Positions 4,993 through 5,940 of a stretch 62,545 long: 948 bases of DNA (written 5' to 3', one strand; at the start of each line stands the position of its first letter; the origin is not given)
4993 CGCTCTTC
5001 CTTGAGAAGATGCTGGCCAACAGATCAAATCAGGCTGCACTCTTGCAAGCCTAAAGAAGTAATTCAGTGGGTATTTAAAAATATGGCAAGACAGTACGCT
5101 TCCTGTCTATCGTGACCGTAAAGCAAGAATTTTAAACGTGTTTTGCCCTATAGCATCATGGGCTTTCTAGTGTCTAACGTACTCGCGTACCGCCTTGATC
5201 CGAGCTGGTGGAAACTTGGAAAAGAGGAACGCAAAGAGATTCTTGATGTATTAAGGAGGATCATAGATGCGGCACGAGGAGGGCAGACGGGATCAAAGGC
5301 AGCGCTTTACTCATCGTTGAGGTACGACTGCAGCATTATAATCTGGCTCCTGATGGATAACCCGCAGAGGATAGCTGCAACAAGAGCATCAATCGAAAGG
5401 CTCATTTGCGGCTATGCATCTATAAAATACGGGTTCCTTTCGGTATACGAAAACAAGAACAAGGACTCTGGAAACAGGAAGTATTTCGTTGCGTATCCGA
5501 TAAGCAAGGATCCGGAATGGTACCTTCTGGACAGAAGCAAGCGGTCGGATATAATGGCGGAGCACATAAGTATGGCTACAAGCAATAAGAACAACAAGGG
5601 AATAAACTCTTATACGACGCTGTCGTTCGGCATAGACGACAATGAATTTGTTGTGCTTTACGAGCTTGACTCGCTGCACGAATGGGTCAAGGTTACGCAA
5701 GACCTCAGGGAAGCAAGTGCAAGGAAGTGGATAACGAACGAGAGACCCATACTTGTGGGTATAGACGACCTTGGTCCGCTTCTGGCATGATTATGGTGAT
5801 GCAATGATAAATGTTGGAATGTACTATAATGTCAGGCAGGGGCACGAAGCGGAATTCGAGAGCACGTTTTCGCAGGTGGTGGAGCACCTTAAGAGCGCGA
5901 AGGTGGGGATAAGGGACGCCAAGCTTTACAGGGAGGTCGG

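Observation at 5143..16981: Bacterial-style coproporphyrin-dependent haem gene set clustered in an archaeal genome, together with an AhbD-like radical SAM enzyme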

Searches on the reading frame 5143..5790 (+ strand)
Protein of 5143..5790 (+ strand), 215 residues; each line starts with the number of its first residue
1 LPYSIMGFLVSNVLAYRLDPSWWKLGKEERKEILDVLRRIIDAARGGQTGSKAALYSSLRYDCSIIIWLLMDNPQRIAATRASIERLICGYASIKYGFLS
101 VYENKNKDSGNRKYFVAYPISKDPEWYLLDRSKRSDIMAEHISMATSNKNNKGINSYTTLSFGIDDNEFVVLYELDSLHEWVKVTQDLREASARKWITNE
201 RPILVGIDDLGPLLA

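Call 3: search_protein_families(library=pfam, proteins=[window:5143-5790:+], max_evalue=0.01)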
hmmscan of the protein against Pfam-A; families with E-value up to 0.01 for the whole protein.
window:5143-5790:+ (215 aa): 1 family
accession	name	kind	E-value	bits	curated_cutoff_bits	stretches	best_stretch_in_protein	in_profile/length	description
PF06778.18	Chlor_dismutase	-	2.1e-36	125.8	25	1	30-207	1-187/189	Chlorite dismutase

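Call 4: search_protein_families(library=ncbifam, proteins=[window:5143-5790:+], max_evalue=0.01)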
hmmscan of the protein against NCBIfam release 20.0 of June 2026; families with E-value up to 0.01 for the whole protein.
window:5143-5790:+ (215 aa): 2 families
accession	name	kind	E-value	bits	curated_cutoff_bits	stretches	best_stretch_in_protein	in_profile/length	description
NF042928.1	HemQ_actino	equivalog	9.8e-20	70.8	235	1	57-206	50-207/220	hydrogen peroxide-dependent heme synthase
NF008913.0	PRK12276.1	equivalog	9.5e-09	35.3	253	1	18-110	20-116/248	hydrogen peroxide-dependent heme synthase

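Call 9: search_solved_structures(query=window:5143-5790:+, max_evalue=0.01, show_alignments=3)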
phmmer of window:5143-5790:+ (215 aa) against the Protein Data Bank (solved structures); distinct sequences matched with E-value up to 0.01: 17.
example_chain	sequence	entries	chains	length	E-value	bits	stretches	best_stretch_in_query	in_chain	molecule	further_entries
3dtz_A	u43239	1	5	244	6.7e-39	137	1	9-209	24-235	Putative Chlorite dismutase TA0507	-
9mhq_A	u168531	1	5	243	4e-12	49.5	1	108-214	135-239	Coproheme decarboxylase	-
9mhr_A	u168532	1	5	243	5.6e-12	49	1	108-214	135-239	Coproheme decarboxylase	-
9miq_A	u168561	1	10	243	3.8e-11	46.3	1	108-214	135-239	Coproheme decarboxylase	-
4m09_A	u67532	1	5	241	4.3e-11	46.1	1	105-190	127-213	Chlorite dismutase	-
3nn3_A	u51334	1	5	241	1.5e-10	44.4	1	105-190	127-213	Chlorite dismutase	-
3nn4_A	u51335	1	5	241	2.2e-10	43.8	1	105-190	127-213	Chlorite dismutase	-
4m05_A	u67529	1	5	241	2.2e-10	43.8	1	105-190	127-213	Chlorite dismutase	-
3nn1_A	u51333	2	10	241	2.7e-10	43.5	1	105-190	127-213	Chlorite dismutase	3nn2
4m06_A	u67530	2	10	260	8.7e-09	38.6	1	105-190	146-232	Chlorite dismutase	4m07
4m08_A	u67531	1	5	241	2.4e-08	37.1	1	105-190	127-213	Chlorite dismutase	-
7q4f_A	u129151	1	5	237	8.3e-07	32.1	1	114-206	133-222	Coproheme decarboxylase from Corynebacterium dipththeriae W183Y mutant in complex with cop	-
6xub_A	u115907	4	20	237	1.6e-06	31.2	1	114-206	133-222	Chlorite dismutase | Coproheme decarboxylase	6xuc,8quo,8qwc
7q4g_A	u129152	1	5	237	1.8e-05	27.7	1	116-206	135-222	Coproheme decarboxylase from Corynebacterium diphtheriae Y135A mutant in complex with copr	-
3q08_A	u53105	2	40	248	0.0016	21.4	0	112-193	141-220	Chlorite dismutase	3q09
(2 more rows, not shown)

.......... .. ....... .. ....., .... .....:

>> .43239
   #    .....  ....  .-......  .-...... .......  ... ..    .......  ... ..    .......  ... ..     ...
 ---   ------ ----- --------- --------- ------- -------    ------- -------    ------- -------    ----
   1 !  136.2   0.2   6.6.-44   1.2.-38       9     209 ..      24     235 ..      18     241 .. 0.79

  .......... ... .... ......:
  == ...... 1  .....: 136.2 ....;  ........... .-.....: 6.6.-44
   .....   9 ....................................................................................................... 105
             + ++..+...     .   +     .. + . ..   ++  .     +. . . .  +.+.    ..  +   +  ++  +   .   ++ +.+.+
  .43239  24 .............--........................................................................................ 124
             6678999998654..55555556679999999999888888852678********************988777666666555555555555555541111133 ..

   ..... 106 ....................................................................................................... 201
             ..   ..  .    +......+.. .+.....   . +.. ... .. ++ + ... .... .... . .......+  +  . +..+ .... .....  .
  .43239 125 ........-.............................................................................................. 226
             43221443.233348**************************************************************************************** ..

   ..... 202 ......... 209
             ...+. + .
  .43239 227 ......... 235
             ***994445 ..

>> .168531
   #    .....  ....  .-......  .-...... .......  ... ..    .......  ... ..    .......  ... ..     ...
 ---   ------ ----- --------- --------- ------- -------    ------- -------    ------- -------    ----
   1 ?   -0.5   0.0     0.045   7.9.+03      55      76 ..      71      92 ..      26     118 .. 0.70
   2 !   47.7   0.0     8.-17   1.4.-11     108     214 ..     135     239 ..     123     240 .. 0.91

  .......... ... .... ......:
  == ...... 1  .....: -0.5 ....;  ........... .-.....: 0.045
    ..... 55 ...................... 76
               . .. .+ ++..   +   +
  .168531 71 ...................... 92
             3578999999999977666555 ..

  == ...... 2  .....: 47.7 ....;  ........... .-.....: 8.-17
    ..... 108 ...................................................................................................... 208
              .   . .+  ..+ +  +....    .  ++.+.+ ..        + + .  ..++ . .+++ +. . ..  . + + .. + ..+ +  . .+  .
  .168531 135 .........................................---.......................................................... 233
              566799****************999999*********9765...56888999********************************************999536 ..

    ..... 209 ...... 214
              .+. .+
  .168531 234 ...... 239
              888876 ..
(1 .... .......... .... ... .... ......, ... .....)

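Call 36: find_homologous_proteins(query=window:5143-5790:+, max_evalue=0.00001)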
Query window:5143-5790:+ (215 aa): 29 proteins with E <= 0.00001 among 214 candidates.
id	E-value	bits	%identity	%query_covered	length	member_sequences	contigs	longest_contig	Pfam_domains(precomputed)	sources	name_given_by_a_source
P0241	2.5e-136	470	100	98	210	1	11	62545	PF06778.19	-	-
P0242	5.7e-84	299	65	95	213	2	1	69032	PF06778.19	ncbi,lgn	-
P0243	3.8e-75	270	62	93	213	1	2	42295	PF06778.19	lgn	-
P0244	6.2e-74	266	60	93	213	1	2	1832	PF06778.19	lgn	-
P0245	2.0e-73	265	61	93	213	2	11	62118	PF06778.19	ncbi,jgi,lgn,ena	jgi:chlorite dismutase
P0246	2.2e-72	261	60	93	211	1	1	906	PF06778.19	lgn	-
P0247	4.0e-72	260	60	93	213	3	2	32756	PF06778.19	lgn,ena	-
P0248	1.9e-71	258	56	97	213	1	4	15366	PF06778.19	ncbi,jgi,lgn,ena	jgi:chlorite dismutase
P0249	3.0e-71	257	61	93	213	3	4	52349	PF06778.19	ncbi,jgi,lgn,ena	jgi:chlorite dismutase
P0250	1.5e-70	255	58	93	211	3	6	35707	PF06778.19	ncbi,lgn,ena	-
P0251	1.6e-69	252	57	92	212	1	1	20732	PF06778.19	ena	-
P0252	2.2e-63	232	54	95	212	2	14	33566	PF06778.19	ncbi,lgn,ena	-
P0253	1.6e-62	229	53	97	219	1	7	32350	PF06778.19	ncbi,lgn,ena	-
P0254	2.3e-62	228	52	95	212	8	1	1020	PF06778.19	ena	-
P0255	3.8e-59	218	52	95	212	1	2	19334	PF06778.19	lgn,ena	-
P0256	7.8e-59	217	51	97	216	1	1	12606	PF06778.19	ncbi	ncbi:MAG: chlorite dismutase family protein [Candidatus Micrarchaeaceae archaeon]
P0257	1.6e-57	213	48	93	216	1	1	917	PF06778.19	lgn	-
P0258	3.4e-57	212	48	96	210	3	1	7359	PF06778.19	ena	-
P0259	3.4e-56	208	49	97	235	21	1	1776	PF06778.19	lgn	-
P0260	1.2e-55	207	48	91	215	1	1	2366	PF06778.19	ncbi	-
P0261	1.2e-53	200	47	95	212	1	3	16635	PF06778.19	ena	-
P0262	3.4e-53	198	47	92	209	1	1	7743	PF06778.19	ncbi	ncbi:MAG: chlorite dismutase family protein [Methanothrix sp.]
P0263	8.4e-50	187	44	92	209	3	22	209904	PF06778.19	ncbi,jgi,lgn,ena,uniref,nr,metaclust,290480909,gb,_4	ncbi:MAG: Chlorite dismutase [Candidatus Parvarchaeum acidophilus ARMAN-5]|jgi:chlorite dismutase|un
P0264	4.5e-49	185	46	93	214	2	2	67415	PF06778.19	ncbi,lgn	-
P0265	7.9e-48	181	45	92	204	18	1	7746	PF06778.19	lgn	-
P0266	4.1e-44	169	43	91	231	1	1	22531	PF06778.19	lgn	-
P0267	5.1e-44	169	44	91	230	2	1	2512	PF06778.19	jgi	-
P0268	5.4e-44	168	45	91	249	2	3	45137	PF06778.19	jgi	jgi:chlorite dismutase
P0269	2.9e-17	81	30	89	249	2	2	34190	PF06778.19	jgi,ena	-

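Call 43: find_related_loci(query=A1, collection=genome_contigs, flank=10000)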
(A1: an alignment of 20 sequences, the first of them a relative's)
Query A1 (210 aa) in genome_contigs; peptide patterns used: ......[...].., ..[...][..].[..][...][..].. (x = any residue, [..] = any of these).
131 stretches matched a pattern; 117 encode a relative of the query (tblastn E <= 1e-3); the best 80 are kept; 80 distinct loci.
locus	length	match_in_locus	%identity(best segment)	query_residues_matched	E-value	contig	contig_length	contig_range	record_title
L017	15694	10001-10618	65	1-204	4e-85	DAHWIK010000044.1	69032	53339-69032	MAG TPA_asm: Candidatus Micrarchaeota archaeon isolate clean1294 k141_252478, whole genome shotgun sequence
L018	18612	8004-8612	61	1-201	4e-78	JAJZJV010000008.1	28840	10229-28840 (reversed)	MAG: Candidatus Micrarchaeota archaeon isolate LSA5.bin73 NODE_2178_length_28840_cov_4.780483, whole genome shotgun sequ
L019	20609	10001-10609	61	1-201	1e-76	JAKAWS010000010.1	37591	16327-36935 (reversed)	MAG: Candidatus Micrarchaeota archaeon isolate YP4.bin78 NODE_1483_length_37591_cov_3.633915, whole genome shotgun seque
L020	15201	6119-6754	56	1-209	3e-76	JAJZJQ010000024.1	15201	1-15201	MAG: Candidatus Micrarchaeota archaeon isolate LSA5.bin54 NODE_5813_length_15201_cov_1.969484, whole genome shotgun sequ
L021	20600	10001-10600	60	4-201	1e-75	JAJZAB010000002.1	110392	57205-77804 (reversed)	MAG: Candidatus Micrarchaeota archaeon isolate FK5.bin71 NODE_144_length_110392_cov_24.830155, whole genome shotgun sequ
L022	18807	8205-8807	58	1-201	8e-75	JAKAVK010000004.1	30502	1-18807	MAG: Candidatus Micrarchaeota archaeon isolate YP3.bin93 NODE_1802_length_30502_cov_6.65017, whole genome shotgun sequen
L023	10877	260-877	54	1-204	1e-67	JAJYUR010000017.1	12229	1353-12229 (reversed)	MAG: Candidatus Micrarchaeota archaeon isolate FK1.bin29 NODE_5543_length_12229_cov_32.220790, whole genome shotgun sequ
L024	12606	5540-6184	51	1-209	3e-64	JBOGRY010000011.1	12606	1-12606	MAG: Candidatus Micrarchaeaceae archaeon isolate TC-S_metabat2.bin.50 k127_1199688, whole genome shotgun sequence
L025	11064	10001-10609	49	1-205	2e-61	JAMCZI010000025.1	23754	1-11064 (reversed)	MAG: Candidatus Marsarchaeota archaeon isolate FK_Sedi_B_Bin.312 NODE_6986_length_23754_cov_7.93871, whole genome shotgu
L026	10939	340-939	48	5-202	1e-60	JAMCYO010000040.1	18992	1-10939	MAG: Candidatus Marsarchaeota archaeon isolate FK_Sedi_B_Bin.345 NODE_10280_length_18992_cov_5.85066, whole genome shotg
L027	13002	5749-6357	47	1-205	1e-59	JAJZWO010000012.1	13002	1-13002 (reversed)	MAG: Candidatus Micrarchaeota archaeon isolate TL1-2.bin19 NODE_5304_length_13002_cov_14.5282, whole genome shotgun sequ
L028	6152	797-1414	46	5-208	6e-59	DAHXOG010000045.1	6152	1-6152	MAG TPA_asm: Candidatus Mancarchaeum sp. isolate clean1801 NODE_45_length_6152_cov_2.650788, whole genome shotgun sequen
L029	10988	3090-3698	45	1-205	2e-57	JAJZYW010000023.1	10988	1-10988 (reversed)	MAG: Candidatus Micrarchaeota archaeon isolate TL1-5.bin78 NODE_7883_length_10988_cov_2.064543, whole genome shotgun seq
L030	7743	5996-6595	47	5-202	3e-57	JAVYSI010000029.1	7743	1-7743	MAG: Methanothrix sp. isolate DRTY-16_202007_bins_8 DRTY-16_202007_bins_8_scaffold_29, whole genome shotgun sequence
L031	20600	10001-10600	46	5-202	8e-56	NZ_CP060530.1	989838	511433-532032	Candidatus Micrarchaeum sp. strain A_DKE chromosome, complete genome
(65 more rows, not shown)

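Call 51: search_protein_families(library=pfam, proteins=[L022:10035-11510:+, L022:5659-7023:+, L022:2410-3807:+, L022:15780-16613:+, L020:7277-8260:-, L020:12513-13799:+, L020:13915-14637:+, L022:16621-17271:-], max_evalue=0.001)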
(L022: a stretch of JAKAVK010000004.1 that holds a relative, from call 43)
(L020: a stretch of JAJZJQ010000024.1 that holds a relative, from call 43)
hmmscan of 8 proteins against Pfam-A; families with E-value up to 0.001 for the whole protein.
L022:10035-11510:+ (491 aa): 5 families
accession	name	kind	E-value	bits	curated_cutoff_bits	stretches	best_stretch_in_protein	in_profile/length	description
PF01593.30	Amino_oxidase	-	1.9e-52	179.5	19.8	1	32-484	1-443/443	Flavin containing amine oxidoreductase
PF13450.12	NAD_binding_8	-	3.5e-14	53.3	21.9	1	27-98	1-68/68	NAD(P)-binding Rossmann-like domain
PF01266.30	DAO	-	7.4e-08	32.7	27.9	1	25-130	2-58/353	FAD dependent oxidoreductase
PF01946.23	Thi4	-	0.0008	19.1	26.2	0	24-66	19-56/235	Thi4 family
PF03486.20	HI0933_like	-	0.00094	19.1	50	0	24-74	2-46/244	HI0933-like protein Rossmann domain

L022:5659-7023:+ (454 aa): 1 family
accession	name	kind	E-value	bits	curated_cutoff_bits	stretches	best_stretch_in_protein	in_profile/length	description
PF07690.21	MFS_1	-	6.2e-18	65.3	33.4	1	30-377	14-344/347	Major Facilitator Superfamily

L022:2410-3807:+ (465 aa): 5 families
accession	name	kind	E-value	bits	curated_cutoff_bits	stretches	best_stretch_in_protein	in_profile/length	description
PF07992.20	Pyr_redox_2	-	1.7e-60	205.4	26.1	1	1-321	4-291/291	Pyridine nucleotide-disulphide oxidoreductase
PF02852.28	Pyr_redox_dim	-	4.5e-32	111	25.3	1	341-448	1-108/110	Pyridine nucleotide-disulphide oxidoreductase, dimerisation domain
PF00070.33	Pyr_redox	-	2.7e-16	60.3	22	1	171-241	2-72/82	Pyridine nucleotide-disulphide oxidoreductase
PF13738.12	Pyr_redox_3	-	1.1e-13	51.5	30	1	106-305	103-305/305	Pyridine nucleotide-disulphide oxidoreductase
PF01134.28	GIDA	-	1.1e-08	35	22.1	1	2-144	4-154/391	Glucose inhibited division protein A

L022:15780-16613:+ (277 aa): 0 families

L020:7277-8260:- (327 aa): 2 families
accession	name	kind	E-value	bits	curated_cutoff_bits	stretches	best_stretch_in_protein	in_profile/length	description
PF01609.27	DDE_Tnp_1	-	2.2e-20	73.7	23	1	149-320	10-197/200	Transposase DDE domain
PF13612.12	DDE_Tnp_1_3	-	9.3e-08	32.7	27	1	176-303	32-151/155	Transposase DDE domain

L020:12513-13799:+ (428 aa): 2 families
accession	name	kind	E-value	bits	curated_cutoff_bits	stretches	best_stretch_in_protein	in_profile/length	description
PF13173.12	AAA_14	-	4.3e-31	108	27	1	43-163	3-129/129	AAA domain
PF13635.12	DUF4143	-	3.5e-28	98.8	28.1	1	215-367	2-159/160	Domain of unknown function (DUF4143)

L020:13915-14637:+ (240 aa): 1 family
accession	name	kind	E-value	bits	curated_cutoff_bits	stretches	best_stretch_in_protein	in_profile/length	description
PF14234.11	DUF4336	-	9.4e-16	58.3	28.5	1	10-159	3-163/321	Domain of unknown function (DUF4336)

L022:16621-17271:- (216 aa): 7 families
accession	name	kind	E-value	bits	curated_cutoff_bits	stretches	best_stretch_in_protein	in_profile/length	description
PF13192.12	Thioredoxin_3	-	2.3e-26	92.1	24.8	1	136-211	2-74/76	Thioredoxin domain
PF00462.30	Glutaredoxin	-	3e-11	43.8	22.9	1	137-195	1-58/60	Glutaredoxin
PF00085.26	Thioredoxin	-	4.1e-07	30.4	23.5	0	140-204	25-94/103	Thioredoxin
PF23357.1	DUF7088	-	3.6e-06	27.6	27.8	0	115-194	2-87/105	Domain of unknown function (DUF7088)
PF05768.20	Glrx-like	-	0.00011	22.9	26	0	138-206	3-71/77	Glutaredoxin-like domain (DUF836)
PF13098.12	Thioredoxin_2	-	0.0004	21.1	27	0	139-209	11-102/104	Thioredoxin-like domain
PF14595.12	Thioredoxin_9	-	0.00079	19.8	25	0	118-198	26-108/129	Thioredoxin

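Call 52: search_protein_families(library=ncbifam, proteins=[L022:10035-11510:+, L022:11515-12657:+, L022:9151-10035:+, L022:8205-8840:+], max_evalue=0.00001)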
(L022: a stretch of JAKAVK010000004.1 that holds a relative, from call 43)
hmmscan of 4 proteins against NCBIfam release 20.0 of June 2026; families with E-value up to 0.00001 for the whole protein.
L022:10035-11510:+ (491 aa): 16 families
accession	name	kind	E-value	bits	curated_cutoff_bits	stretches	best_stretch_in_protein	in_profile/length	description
NF008845.0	PRK11883.1-5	equivalog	6.7e-102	341.2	560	1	21-486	3-464/468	protoporphyrinogen oxidase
TIGR00562.1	proto_IX_ox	equivalog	5.8e-79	265.9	97.85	1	23-487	3-468/470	protoporphyrinogen oxidase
NF008841.0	PRK11883.1-1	equivalog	5.9e-72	243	517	1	22-485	3-449/453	protoporphyrinogen oxidase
NF009081.0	PRK12416.1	equivalog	1e-67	229.1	702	1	23-487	2-461/466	protoporphyrinogen oxidase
NF005560.0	PRK07233.1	equivalog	1.9e-21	76.4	252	1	24-462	2-404/435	hypothetical protein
NF008843.0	PRK11883.1-3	equivalog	1.9e-18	66.8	406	1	25-260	4-220/424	protoporphyrinogen oxidase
TIGR03467.1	HpnE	equivalog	5.5e-17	62.2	283.05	1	25-342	1-298/430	hydroxysqualene dehydroxylase HpnE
NF005547.0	PRK07208.1-3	equivalog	2.9e-14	52.7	380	1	21-461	3-417/465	hypothetical protein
NF005548.0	PRK07208.1-4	equivalog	2e-10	39.9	389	1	22-451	3-415/488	hypothetical protein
NF045637.1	carotdesatCrtDProt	equivalog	2.2e-09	36.4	580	1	25-99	1-68/485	1-hydroxycarotenoid 3,4-desaturase CrtD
NF005545.0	PRK07208.1-1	equivalog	1.2e-08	33.8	451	1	20-461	5-437/504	hypothetical protein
TIGR02734.1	crtI_fam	subfamily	2.1e-08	33.3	238.1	1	25-99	1-68/504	phytoene desaturase family protein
NF005546.0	PRK07208.1-2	equivalog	2.5e-07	29.6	418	0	21-96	3-73/527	hypothetical protein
TIGR02733.1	desat_CrtD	equivalog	1.1e-06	27.6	549.7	0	24-83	3-56/492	C-3',4' desaturase CrtD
NF058655.1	CrtID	equivalog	3.5e-06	26.1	640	1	25-82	1-52/478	bifunctional phytoene desaturase/3,4-desaturase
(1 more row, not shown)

L022:11515-12657:+ (380 aa): 43 families (the best 25 are shown)
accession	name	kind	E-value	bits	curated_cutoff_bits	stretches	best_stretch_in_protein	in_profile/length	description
TIGR04053.2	TIGR04053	equivalog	1.3e-138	462.3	395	1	14-371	2-364/366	TIGR04053 family radical SAM/SPASM domain-containing protein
TIGR04545.1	rSAM_ahbD_hemeb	equivalog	3e-79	266.9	500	1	21-371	1-337/339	heme b synthase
TIGR04055.1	rSAM_NirJ2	equivalog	4.9e-55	187.3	500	2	21-209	1-185/326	putative heme d1 biosynthesis radical SAM protein NirJ2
TIGR04347.1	pseudo_SAM_Halo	equivalog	1.4e-49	169.4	525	2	17-214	36-228/390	TIGR04347 family pseudo-SAM/SPASM protein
TIGR04546.1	rSAM_ahbC_deAc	equivalog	7e-47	160.1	650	2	17-216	37-231/390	12,18-didecarboxysiroheme deacetylase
TIGR04051.1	rSAM_NirJ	equivalog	5e-44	150.7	515.45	1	19-371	2-348/354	heme d1 biosynthesis radical SAM protein NirJ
TIGR04054.1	rSAM_NirJ1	equivalog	1.2e-43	149.2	650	1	17-372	34-383/387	putative heme d1 biosynthesis radical SAM protein NirJ1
NF045574.1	sacti_mat_StsB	exception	6.1e-34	117.7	625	1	20-205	96-276/466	StsB family radical SAM/SPASM domain sactipeptide maturase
TIGR03962.1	mycofact_rSAM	equivalog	3.9e-31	108.5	265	1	18-213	10-201/339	mycofactocin radical SAM maturase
TIGR04303.1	GeoRSP_rSAM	equivalog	9.9e-29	100.9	400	2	19-191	4-170/325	GeoRSP system radical SAM/SPASM protein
TIGR03913.1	rad_SAM_trio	equivalog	1.9e-27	95.8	591.75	1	19-204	18-198/477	GDL motif peptide-associated radical SAM/SPASM maturase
TIGR02109.1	PQQ_syn_pqqE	equivalog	7.3e-26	90.9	381.35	1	17-194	4-178/358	pyrroloquinoline quinone biosynthesis protein PqqE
TIGR04133.1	rSAM_w_lipo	hypoth_equivalog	1.5e-24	86.6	425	1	22-224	26-230/350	TIGR04133 family radical SAM/SPASM protein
NF050035.1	rSAM_WgK_link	exception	3.3e-21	75.7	650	2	14-205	3-191/367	radical SAM/SPASM peptide maturase WgkB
TIGR04251.1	SCM_rSAM_ScmF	equivalog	1.1e-20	74.4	400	1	23-195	7-179/353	SynChlorMet cassette radical SAM/SPASM protein ScmF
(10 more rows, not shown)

L022:9151-10035:+ (294 aa): 3 families
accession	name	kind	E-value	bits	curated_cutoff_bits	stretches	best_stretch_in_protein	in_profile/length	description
NF009095.0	PRK12435.1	subfamily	6.5e-73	245.5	455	1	3-288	6-300/311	ferrochelatase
TIGR00109.1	hemH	equivalog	2e-61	208.2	124.6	1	3-288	7-314/322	ferrochelatase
NF000689.1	PRK00035.2-1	equivalog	1.6e-42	145.5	408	1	3-289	4-305/311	ferrochelatase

L022:8205-8840:+ (211 aa): 2 families
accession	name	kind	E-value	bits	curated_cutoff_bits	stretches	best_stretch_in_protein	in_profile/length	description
NF042928.1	HemQ_actino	equivalog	5.9e-21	74.7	235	1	24-207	21-213/220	hydrogen peroxide-dependent heme synthase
NF008913.0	PRK12276.1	equivalog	1.4e-06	28.2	253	0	15-97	22-109/248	hydrogen peroxide-dependent heme synthase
